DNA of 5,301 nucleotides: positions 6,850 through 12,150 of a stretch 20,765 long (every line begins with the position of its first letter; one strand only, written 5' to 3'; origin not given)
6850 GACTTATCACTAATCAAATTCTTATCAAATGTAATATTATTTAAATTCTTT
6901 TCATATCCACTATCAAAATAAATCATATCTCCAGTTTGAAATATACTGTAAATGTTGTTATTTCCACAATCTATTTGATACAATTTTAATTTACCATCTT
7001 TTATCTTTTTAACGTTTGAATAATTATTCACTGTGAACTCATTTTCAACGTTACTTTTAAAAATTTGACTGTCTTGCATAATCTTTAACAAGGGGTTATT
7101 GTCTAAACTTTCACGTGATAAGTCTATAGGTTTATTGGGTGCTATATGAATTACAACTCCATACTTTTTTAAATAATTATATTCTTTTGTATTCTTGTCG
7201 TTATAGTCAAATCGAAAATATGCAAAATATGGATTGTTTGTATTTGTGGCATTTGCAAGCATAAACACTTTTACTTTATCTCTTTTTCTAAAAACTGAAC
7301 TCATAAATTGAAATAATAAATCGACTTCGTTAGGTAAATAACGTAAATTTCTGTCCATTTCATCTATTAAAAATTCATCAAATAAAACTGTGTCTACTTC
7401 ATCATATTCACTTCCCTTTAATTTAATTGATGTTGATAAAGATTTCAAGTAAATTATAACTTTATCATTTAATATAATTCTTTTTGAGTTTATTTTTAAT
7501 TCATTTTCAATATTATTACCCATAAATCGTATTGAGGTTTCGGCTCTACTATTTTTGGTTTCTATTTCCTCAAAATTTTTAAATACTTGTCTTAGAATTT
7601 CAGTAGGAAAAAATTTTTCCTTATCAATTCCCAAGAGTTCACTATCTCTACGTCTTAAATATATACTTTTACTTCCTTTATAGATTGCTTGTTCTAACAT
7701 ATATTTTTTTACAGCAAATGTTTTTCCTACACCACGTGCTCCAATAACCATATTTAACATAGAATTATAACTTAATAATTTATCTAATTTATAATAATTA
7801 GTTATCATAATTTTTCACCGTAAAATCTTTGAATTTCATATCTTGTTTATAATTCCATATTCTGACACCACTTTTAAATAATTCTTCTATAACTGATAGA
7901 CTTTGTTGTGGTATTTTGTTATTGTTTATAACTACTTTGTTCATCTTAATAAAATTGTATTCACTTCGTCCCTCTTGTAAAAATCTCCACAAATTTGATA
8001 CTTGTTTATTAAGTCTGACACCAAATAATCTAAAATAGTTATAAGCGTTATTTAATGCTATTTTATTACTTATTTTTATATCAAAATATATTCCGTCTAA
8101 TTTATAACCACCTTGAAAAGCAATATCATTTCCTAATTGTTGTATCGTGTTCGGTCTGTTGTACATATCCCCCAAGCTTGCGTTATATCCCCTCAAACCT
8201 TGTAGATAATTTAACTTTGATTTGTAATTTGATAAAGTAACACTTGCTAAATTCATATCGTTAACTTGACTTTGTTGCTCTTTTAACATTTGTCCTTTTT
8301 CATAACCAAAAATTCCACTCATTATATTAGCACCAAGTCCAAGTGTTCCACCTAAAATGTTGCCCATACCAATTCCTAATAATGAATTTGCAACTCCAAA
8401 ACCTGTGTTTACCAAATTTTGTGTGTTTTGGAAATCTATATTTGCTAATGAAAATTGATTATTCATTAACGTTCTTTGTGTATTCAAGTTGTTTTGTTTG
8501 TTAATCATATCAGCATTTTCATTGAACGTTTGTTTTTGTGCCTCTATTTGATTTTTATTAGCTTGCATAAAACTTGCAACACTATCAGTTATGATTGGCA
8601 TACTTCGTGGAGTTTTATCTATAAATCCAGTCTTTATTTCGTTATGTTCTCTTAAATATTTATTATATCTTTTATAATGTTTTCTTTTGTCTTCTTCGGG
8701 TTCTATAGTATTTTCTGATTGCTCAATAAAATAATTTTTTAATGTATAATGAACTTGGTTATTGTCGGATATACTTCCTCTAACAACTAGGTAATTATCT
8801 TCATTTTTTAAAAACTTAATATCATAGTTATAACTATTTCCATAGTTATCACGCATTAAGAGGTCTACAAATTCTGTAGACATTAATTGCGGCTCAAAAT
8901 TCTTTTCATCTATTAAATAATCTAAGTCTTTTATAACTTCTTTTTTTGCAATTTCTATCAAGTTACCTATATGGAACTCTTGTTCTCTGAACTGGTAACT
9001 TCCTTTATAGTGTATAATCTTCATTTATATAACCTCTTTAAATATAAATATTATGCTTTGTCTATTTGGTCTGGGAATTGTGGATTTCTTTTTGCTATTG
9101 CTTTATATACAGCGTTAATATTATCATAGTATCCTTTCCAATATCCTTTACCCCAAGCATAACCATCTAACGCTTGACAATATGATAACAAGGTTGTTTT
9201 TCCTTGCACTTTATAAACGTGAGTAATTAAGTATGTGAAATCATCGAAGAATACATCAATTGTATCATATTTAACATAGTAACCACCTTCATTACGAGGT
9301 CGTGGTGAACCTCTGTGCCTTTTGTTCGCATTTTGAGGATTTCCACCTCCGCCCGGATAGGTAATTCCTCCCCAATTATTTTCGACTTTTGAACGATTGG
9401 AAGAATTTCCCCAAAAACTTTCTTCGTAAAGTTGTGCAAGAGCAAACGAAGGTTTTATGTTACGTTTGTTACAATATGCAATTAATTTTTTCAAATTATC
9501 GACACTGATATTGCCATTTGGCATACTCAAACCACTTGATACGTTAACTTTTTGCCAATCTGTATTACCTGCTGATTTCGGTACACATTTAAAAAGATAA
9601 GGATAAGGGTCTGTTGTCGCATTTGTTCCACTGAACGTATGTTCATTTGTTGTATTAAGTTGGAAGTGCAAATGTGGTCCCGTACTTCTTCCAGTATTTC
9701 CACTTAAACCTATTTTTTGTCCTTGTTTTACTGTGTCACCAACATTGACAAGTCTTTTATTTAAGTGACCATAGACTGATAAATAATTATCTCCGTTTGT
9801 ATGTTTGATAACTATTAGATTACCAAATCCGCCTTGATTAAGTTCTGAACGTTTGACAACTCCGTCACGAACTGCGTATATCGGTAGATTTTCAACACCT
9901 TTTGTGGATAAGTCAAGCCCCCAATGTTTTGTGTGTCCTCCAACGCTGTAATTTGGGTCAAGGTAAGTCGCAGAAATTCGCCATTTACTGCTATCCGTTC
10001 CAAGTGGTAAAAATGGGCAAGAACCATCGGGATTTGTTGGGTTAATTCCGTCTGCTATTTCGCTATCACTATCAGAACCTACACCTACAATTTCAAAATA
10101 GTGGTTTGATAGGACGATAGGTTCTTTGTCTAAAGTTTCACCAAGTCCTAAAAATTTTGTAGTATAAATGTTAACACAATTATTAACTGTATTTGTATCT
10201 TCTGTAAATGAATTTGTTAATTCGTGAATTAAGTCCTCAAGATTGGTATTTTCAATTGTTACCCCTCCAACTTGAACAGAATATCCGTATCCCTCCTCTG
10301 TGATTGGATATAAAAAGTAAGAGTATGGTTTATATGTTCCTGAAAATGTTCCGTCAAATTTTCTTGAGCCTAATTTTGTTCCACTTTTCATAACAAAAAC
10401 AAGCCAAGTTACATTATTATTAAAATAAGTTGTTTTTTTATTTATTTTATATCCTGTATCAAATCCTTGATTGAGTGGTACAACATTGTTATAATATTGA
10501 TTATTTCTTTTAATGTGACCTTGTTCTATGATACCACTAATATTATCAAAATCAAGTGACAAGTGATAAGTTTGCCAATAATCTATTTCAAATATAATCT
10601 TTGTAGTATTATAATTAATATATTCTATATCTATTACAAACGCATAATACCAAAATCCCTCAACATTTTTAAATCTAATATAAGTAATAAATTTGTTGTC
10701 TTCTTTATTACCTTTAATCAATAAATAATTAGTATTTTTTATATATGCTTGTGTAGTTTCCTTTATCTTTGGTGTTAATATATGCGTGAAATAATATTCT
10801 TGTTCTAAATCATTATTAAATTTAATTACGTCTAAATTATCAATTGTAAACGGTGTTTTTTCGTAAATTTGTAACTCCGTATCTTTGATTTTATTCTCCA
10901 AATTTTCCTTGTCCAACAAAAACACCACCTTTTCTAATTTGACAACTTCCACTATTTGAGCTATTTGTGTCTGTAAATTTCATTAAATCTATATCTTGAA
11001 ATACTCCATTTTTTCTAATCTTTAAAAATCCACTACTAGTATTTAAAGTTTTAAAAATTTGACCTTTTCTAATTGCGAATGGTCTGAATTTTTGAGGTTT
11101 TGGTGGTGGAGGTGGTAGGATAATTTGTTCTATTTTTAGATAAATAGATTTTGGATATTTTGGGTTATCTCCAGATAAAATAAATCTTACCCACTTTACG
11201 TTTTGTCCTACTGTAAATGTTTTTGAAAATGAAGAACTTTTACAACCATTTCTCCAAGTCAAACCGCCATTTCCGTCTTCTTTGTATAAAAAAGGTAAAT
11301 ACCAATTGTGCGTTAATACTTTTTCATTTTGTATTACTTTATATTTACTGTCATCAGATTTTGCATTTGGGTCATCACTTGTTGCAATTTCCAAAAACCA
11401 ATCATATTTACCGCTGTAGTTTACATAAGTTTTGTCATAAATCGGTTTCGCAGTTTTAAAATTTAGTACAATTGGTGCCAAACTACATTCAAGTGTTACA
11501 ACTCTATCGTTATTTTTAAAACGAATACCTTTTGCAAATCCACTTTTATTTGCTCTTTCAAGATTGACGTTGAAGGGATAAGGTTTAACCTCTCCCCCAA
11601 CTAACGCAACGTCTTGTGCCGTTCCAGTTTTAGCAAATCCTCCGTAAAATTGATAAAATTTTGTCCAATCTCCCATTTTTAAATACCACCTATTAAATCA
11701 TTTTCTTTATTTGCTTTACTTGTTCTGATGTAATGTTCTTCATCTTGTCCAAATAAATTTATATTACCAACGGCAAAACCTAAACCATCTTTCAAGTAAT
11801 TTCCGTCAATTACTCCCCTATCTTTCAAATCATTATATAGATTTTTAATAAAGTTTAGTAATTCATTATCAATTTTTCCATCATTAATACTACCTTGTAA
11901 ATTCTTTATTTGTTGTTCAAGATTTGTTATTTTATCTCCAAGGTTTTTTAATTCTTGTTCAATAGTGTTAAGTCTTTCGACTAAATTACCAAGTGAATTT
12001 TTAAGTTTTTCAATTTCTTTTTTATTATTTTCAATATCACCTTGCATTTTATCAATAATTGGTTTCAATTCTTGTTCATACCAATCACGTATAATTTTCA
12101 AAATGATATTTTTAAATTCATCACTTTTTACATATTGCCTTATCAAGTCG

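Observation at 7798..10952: phi29-type tail knob split into two ORFs, with M23 peptidase and glucosaminidase domains fused to the N-terminal half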

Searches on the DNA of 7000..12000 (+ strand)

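Call 7: search_dna_similar(query=window:7000-12000:+, collection=phages, mode=near, max_rows=20)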
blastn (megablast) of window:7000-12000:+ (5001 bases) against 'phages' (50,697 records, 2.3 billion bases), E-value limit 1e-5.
No match.
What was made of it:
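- Tried and rejected: Megablast of 7000-12000 against cultured phages: no match (call 7).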
